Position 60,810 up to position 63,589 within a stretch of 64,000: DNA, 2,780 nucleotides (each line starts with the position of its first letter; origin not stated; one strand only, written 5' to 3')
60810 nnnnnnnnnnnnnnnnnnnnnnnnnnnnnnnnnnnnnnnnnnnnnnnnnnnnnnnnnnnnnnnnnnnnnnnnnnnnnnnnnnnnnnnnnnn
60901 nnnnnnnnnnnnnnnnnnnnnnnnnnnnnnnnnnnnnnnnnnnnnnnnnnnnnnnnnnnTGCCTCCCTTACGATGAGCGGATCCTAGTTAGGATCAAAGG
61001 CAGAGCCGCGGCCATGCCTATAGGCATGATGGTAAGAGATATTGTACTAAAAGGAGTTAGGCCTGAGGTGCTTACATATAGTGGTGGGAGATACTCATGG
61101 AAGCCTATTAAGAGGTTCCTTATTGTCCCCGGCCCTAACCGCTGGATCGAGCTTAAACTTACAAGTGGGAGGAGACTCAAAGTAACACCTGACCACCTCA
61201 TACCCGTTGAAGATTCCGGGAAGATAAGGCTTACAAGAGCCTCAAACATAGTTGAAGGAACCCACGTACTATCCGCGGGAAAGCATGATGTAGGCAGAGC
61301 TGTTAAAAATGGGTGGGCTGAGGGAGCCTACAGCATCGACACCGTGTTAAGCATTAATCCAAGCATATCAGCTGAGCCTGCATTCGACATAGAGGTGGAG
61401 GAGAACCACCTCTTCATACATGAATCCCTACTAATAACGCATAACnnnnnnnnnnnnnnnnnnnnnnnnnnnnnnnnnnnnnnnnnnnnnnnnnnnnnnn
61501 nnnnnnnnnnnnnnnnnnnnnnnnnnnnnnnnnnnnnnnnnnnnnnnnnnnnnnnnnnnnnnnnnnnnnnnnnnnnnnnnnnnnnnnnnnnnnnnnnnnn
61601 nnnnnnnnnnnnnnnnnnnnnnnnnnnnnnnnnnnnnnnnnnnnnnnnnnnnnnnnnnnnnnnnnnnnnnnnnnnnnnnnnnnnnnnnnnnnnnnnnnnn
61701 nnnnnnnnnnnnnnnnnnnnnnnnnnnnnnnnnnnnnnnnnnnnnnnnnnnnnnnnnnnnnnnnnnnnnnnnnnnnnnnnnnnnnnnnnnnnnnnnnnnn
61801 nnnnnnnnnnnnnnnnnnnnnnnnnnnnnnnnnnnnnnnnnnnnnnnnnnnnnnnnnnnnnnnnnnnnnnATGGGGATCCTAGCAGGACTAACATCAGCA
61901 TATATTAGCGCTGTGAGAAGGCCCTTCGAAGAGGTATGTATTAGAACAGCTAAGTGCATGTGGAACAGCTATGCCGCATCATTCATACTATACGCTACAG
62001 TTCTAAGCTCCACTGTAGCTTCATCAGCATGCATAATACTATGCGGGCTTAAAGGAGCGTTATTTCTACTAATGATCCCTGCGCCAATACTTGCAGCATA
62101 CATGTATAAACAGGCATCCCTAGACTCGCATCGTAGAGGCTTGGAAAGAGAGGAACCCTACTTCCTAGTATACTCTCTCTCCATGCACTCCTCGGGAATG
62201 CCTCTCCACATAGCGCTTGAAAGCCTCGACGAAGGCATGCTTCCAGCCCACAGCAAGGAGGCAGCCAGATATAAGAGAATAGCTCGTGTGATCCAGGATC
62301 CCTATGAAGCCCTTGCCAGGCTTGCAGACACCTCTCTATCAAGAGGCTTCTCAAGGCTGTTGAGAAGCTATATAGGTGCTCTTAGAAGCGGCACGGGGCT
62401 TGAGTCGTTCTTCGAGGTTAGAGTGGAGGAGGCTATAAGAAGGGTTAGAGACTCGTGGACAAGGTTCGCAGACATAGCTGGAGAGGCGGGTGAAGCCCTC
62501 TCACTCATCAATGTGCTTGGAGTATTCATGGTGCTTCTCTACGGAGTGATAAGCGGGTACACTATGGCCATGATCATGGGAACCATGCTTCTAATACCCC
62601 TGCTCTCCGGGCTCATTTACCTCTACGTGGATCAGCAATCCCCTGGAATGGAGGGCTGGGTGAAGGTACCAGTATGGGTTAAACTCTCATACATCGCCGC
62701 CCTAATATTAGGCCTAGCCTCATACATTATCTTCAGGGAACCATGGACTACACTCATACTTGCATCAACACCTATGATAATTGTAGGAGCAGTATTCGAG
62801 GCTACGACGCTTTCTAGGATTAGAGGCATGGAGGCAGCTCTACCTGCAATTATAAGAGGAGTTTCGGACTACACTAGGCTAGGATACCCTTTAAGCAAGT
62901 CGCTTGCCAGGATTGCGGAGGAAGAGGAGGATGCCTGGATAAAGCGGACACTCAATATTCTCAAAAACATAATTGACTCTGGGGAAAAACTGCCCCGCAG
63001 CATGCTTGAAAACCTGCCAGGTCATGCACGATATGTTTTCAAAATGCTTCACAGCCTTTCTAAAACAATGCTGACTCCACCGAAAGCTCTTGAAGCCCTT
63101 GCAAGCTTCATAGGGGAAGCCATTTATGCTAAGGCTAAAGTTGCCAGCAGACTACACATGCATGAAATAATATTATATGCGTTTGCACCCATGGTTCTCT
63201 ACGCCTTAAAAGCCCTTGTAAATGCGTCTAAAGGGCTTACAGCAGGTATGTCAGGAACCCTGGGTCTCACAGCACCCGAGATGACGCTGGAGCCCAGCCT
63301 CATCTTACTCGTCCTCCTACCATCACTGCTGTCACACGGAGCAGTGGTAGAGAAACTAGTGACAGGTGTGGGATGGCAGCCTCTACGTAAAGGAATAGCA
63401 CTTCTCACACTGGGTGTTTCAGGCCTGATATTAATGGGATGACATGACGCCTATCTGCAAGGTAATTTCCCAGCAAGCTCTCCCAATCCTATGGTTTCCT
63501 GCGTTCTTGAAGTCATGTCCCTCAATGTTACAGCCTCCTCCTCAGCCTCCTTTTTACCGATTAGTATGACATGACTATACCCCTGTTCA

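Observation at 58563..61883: Pilus/archaellum-type assembly ATPase carrying two inteins, one with a Ser1 nucleophile in the P-loop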

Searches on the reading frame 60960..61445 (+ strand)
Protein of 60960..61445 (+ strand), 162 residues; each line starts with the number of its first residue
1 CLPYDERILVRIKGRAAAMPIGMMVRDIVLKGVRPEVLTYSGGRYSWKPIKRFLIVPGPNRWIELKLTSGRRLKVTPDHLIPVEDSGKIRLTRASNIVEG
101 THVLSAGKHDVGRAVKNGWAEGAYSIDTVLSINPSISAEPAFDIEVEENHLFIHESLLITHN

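Call 5: search_solved_structures(query=window:60960-61445:+, max_evalue=1, show_alignments=3)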
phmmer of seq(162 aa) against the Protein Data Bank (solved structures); distinct sequences matched with E-value up to 1: 13.
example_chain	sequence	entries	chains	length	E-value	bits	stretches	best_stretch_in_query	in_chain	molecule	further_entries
5i9d_A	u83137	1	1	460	6.8e-09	39.1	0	25-41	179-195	pentatricopeptide repeat protein dPPR-U8A2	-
5i9f_A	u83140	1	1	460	8.2e-09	38.8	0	25-53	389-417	pentatricopeptide repeat protein dPPR-U10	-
5i9h_A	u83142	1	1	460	8.6e-09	38.7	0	25-53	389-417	pentatricopeptide repeat protein dPPR-U8G2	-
5i9g_C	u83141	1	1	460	2.6e-08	37.1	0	25-53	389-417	pentatricopeptide repeat protein dPPR-U8C2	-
2lqm_A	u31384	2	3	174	0.0055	19.9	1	60-162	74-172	Pho radA intein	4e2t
7cfv_A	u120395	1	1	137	0.0069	19.5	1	37-161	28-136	Spl DnaX mini-intein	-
6rpp_A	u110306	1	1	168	0.0088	19.2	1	58-105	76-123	Cell division control protein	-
2lcj_A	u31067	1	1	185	0.012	18.8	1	42-106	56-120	Pab polC intein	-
4e2u_A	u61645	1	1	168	0.078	16.1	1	60-121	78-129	Pho radA intein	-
5bkh_A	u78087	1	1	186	0.12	15.5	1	42-104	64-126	DNA polymerase II large subunit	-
6rpq_A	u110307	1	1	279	0.36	13.9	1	59-159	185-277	Ubiquitin-like protein SMT3,1108aa long hypothetical cell division control protein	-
7oec_A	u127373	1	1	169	0.39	13.8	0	43-104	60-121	DNA polymerase II large subunit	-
2in0_A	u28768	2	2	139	0.74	12.9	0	60-161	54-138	Endonuclease PI-MtuI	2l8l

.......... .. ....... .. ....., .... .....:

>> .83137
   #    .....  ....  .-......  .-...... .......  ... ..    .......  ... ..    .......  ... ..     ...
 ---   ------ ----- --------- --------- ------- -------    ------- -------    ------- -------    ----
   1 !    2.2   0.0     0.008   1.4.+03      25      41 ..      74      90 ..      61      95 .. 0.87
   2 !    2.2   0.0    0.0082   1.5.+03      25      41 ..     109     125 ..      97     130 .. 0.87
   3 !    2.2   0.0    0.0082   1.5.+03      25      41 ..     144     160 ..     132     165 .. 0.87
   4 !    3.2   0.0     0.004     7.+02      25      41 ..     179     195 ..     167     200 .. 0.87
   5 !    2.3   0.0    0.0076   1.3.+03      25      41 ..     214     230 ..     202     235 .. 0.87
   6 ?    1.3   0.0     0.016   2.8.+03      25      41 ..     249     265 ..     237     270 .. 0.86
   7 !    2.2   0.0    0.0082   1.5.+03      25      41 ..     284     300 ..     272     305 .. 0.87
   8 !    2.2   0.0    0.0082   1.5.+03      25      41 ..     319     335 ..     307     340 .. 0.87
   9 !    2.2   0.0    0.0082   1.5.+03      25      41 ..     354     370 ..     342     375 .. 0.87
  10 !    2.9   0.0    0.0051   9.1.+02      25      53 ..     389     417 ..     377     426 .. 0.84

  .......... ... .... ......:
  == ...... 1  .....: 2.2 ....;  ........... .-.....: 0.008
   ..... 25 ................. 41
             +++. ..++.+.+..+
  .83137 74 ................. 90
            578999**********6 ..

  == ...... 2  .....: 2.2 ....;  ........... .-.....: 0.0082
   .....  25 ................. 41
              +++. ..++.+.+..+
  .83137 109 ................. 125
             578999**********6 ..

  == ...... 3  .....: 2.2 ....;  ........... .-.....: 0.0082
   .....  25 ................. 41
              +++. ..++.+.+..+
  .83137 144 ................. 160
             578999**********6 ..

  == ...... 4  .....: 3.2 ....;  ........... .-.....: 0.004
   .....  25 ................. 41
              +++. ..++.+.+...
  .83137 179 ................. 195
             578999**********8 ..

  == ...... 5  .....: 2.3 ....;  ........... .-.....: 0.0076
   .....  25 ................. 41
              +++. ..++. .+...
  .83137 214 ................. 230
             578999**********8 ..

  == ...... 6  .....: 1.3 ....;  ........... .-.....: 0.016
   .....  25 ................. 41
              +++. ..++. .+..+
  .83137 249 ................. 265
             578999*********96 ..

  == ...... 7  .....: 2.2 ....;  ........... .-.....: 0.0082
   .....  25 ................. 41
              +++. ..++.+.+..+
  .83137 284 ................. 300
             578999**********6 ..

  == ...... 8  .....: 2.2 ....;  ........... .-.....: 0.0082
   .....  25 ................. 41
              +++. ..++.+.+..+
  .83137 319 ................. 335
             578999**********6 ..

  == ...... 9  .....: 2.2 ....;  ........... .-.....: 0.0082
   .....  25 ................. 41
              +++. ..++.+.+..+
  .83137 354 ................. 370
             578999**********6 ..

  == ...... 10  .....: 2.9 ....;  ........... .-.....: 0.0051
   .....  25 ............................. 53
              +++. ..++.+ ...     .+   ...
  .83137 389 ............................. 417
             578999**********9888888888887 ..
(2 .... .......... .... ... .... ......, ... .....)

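Call 42: search_protein_families(library=pfam, proteins=[window:60960-61445:+], max_evalue=1)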
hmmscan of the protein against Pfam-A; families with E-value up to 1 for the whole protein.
window:60960-61445:+ (162 aa): 2 families
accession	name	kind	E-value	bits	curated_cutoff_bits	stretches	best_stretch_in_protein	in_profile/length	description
PF14890.11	Intein_splicing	-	1.6e-08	35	35.8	1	50-162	38-155/155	Intein splicing domain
PF01079.26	Hint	-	0.014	15.4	29.7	1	61-108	66-117/213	Hint module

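Call 43: search_protein_families(library=ncbifam, proteins=[window:60960-61445:+], max_evalue=0.1)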
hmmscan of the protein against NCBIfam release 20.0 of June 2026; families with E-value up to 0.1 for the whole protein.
window:60960-61445:+ (162 aa): 6 families
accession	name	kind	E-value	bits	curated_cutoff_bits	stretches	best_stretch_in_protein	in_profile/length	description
TIGR01445.1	intein_Nterm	domain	3.5e-09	37.5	24.5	1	1-81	1-81/83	intein N-terminal splicing region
NF011302.0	PRK14714.1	equivalog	2.8e-07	28.5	1791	1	41-159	988-1097/1350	DNA-directed DNA polymerase II large subunit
TIGR01443.1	intein_Cterm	domain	4e-06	26.9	15.6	1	141-162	2-23/24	intein C-terminal splicing region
NF045703.1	rSAM_Tes_intein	exception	0.00017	19.5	1700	1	36-109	205-278/1040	tetraether lipid synthase Tes, intein-containing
NF011491.0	PRK14898.1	equivalog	0.0019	16.3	783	1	2-95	77-185/860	DNA-directed RNA polymerase subunit A''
NF011303.0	PRK14715.1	equivalog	0.05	10.6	1585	1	50-104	959-1013/1627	DNA-directed DNA polymerase II large subunit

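Call 45: search_protein_representatives(protein=window:60960-61445:+)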
Query: 162 residues. Proteins with E-value up to 0.001 (for the whole library): 34; up to 1e-10: 6; up to 1e-30: 1. The best 34 are listed.
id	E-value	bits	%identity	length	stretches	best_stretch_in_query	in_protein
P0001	4.5e-40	153.5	41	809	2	1-162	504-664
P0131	5.3e-24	101.2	35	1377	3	1-110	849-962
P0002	1.9e-13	66.9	37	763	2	1-109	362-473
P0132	4.0e-13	65.9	37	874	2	1-104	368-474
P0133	5.0e-13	65.5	41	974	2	1-104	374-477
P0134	2.7e-12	63.2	36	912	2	1-106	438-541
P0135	4.1e-09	52.8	33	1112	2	1-160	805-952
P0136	7.3e-09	52.0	34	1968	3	1-104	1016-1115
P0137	1.8e-08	50.7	35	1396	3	3-104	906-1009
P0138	4.1e-08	49.6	39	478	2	9-100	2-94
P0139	9.4e-08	48.4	34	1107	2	1-162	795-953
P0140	2.7e-07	46.9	30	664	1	1-162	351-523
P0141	4.5e-07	46.2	32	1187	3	1-104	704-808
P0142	1.1e-06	44.9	34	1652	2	21-114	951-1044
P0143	4.3e-06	43.0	33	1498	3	1-85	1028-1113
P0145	8.1e-06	42.1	37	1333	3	1-97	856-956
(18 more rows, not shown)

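Call 66: predict_structure(alignment_id=A2)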
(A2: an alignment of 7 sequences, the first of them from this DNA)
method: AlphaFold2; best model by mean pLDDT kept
length: 162 residues; sequences in the alignment: 7
mean_pLDDT: 92.6   pTM: 0.83
mean pLDDT of the five models: 92.6, 91.2, 90.1, 88.0, 87.1
residues with pLDDT >= 90: 135; 70-90: 26; 50-70: 1; < 50: 0
segments of 3 or more residues with pLDDT < 50: none
pLDDT, mean of each block of 10 residues (from residue 1): 95 94 92 92 91 93 96 95 93 97 93 89 92 96 85 91 81
secondary structure, 60 per line:
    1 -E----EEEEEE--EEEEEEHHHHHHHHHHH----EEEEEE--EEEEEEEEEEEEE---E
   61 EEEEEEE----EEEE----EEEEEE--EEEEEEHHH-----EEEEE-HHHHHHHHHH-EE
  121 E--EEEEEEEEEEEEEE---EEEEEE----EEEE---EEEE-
elements in order: E7-12 E15-20 H21-31 E36-41 E44-56 E60-67 E72-75 E80-85 E88-93 E102-106 H108-117 E119-121 E124-137 E141-146 E151-154 E158-161

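Call 69: fold_search(model_id=the predicted structure, library=pdb)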
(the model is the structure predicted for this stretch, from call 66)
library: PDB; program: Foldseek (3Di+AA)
matches with E <= 10: 608; with E <= 0.001: 65
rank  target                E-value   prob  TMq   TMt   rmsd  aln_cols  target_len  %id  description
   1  5o9i_B                1.8e-10  1.00  0.80  0.74   4.9       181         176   16  Crystal structure of transcription factor IIB Mvu mini-intein (released 2017-11-01)
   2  5o9i_A                4.5e-10  1.00  0.81  0.77   4.7       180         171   16  Crystal structure of transcription factor IIB Mvu mini-intein (released 2017-11-01)
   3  4e2t_A                1.1e-09  1.00  0.85  0.80   3.3       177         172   19  Crystal Structures of RadA intein from Pyrococcus horikoshii (released 2012-05-16)
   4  4e2t_B                1.7e-09  1.00  0.84  0.81   3.1       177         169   19  Crystal Structures of RadA intein from Pyrococcus horikoshii (released 2012-05-16)
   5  6rpq                  2.8e-09  1.00  0.82  0.55   2.8       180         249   18  Crystal structure of PhoCDC21-1 intein (released 2019-08-14)
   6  5o9j_B                6.8e-09  1.00  0.63  0.57   6.1       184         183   12  Crystal structure of transcription factor IIB Mja mini-intein (released 2017-11-01)
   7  2lqm_MODEL_1_A        9.3e-09  1.00  0.82  0.77   3.5       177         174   19  Solution Structures of RadA intein from Pyrococcus horikoshii (released 2012-05-16)
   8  7oec                  9.8e-09  1.00  0.83  0.80   2.5       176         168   19  Crystal structure of an intein from a hyperthermophile (released 2021-05-26)
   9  5bkh                  2.2e-08  1.00  0.46  0.44  16.6       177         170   19  The splicing activity and an alternative domain-swapped structure of the Pyrococcus horikoshii PolII mini-intein (released 2021-08-11)
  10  5o9j_A                3.7e-08  1.00  0.66  0.60   5.6       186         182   13  Crystal structure of transcription factor IIB Mja mini-intein (released 2017-11-01)
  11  6tyy                  7.7e-08  1.00  0.71  0.79   3.0       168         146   18  Hedgehog autoprocessing mutant D46H (released 2019-11-20)
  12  2lcj_MODEL_1_A        8.6e-08  1.00  0.78  0.69   5.5       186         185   19  Solution NMR structure of Pab PolII Intein (released 2011-09-21)
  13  4e2u                  1.0e-07  1.00  0.81  0.78   2.3       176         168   19  Crystal Structures of RadAmin intein from Pyrococcus horikoshii (released 2012-05-16)
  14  6rpp                  1.1e-07  1.00  0.78  0.76   2.5       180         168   16  Crystal structure of PabCDC21-1 intein (released 2019-08-14)
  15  1at0                  1.1e-07  1.00  0.71  0.78   3.3       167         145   18  17-kDA fragment of hedgehog C-terminal autoprocessing domain (released 1997-11-12)
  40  2jmz_MODEL_1_A        1.2e-05  1.00  0.76  0.67   4.1       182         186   15  Solution structure of a KlbA intein precursor from Methanococcus jannaschii (released 2007-07-10)
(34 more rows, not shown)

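Call 75: list_cluster_members(proteins=[P0139, P0131, P0143, P0145, P0130, P0141, P0135, P0137, P0133, P0140])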
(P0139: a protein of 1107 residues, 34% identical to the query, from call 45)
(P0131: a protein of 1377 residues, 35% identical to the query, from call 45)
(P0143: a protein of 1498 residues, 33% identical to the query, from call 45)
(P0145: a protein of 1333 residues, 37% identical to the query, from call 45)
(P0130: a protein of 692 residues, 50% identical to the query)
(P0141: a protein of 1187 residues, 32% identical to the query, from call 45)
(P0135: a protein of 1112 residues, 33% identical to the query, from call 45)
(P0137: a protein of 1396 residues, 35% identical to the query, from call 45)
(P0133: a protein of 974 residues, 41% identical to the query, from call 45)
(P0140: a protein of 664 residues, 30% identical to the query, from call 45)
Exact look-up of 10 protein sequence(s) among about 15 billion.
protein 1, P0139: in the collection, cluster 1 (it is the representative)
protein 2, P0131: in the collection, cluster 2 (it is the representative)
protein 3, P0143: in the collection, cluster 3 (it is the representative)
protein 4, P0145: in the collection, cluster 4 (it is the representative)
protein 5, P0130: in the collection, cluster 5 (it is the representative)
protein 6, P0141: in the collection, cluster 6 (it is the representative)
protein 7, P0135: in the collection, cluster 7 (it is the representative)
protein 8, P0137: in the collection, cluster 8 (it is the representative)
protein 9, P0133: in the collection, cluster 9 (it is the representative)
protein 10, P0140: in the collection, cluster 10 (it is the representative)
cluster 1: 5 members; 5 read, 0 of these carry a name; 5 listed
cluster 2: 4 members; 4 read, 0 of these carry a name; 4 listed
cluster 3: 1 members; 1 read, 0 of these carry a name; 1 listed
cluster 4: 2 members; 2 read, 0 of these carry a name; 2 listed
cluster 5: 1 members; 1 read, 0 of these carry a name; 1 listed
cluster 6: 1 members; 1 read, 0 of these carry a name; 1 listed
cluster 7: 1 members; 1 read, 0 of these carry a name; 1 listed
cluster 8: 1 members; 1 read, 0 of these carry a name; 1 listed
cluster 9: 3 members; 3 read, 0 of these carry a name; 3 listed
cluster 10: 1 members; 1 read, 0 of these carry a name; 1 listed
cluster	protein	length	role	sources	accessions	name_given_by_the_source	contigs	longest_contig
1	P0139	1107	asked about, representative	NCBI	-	-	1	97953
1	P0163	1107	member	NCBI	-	-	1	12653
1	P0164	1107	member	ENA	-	-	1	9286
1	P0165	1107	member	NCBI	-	-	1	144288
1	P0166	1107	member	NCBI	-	-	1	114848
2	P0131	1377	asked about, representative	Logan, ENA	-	-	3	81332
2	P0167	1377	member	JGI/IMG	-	-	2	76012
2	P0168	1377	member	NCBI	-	-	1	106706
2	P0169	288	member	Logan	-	-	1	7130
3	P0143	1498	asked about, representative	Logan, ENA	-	-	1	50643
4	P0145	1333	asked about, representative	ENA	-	-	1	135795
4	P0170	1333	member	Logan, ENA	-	-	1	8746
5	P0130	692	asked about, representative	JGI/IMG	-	-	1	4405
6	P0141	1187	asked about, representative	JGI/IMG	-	-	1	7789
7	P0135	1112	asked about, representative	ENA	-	-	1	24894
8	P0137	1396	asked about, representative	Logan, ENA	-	-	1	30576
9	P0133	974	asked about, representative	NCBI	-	-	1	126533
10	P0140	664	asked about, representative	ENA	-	-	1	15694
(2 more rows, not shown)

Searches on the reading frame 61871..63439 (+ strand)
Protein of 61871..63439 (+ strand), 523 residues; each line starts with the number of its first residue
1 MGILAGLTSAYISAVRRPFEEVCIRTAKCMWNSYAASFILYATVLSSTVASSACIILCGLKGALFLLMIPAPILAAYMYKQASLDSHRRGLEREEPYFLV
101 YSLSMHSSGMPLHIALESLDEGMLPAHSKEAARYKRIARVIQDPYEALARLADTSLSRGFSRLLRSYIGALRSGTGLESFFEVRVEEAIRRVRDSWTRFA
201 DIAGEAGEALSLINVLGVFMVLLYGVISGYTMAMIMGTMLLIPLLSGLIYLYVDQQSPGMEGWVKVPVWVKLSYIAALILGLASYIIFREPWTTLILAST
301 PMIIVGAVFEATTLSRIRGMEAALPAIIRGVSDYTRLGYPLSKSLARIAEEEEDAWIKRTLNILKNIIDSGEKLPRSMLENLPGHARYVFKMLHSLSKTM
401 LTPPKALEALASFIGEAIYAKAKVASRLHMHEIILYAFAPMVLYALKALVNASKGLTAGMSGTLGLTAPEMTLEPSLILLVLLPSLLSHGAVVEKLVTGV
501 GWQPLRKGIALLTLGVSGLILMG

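Call 4: search_protein_families(library=pfam, proteins=[window:61871-63439:+], max_evalue=0.01)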
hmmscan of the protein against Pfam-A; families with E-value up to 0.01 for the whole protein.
window:61871-63439:+ (523 aa): 1 family
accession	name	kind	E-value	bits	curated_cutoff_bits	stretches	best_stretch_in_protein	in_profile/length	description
PF00482.28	T2SSF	-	2.6e-13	50.5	25.2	2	104-224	7-124/125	Type II secretion system (T2SS), protein F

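Call 23: find_encoding_contigs(protein=window:61871-63439:+, flank=8000, max_places=4)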
Protein window:61871-63439:+ (523 aa): 2 contigs read that carry it; 1 place shown.
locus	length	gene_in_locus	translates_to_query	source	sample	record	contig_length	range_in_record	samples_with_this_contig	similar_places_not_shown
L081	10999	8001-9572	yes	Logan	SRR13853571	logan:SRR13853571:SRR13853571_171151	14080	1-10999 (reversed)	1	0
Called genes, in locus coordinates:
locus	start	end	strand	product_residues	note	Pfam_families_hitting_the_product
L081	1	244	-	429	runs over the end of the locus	PF04406:TP6A_N, PF20768:Topo_VI_alpha, PF21180:TOP6A-Spo11_Toprim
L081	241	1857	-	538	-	PF02518:HATPase_c, PF13589:HATPase_c_3, PF09239:Topo-VIb_trans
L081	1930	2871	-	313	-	PF01916:DS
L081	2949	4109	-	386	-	PF10672:Methyltrans_SAM, PF03602:Cons_hypoth95, PF05175:MTS (weak)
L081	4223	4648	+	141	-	-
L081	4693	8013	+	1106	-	PF14890:Intein_splicing, PF14528:LAGLIDADG_3, PF00437:T2SSE, PF14890:Intein_splicing (weak)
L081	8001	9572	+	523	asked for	PF00482:T2SSF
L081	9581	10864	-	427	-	PF13393:tRNA-synt_His, PF00587:tRNA-synt_2b, PF03129:HGTP_anticodon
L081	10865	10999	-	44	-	?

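Call 43: search_protein_families(library=ncbifam, proteins=[window:61871-63439:+], max_evalue=0.1)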
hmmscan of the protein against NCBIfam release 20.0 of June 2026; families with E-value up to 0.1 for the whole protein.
window:61871-63439:+ (523 aa): 4 families
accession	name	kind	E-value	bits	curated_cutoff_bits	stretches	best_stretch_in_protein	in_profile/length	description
NF046075.1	UpsF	equivalog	2.3e-38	132.2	400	1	37-445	35-430/484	membrane pilin protein UpsF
NF053673.1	bindosome_BasF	exception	1e-18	67.3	1300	1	34-444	145-555/656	bindosome assembly system membrane anchoring protein BasF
NF004705.1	PRK06041.1-3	equivalog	0.028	13.4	400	0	147-334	60-257/465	archaellar assembly protein ArlJ/FlaJ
NF042414.1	CLC_0170_fam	subfamily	0.031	14.2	30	0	238-288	4-54/56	CLC_0170 family protein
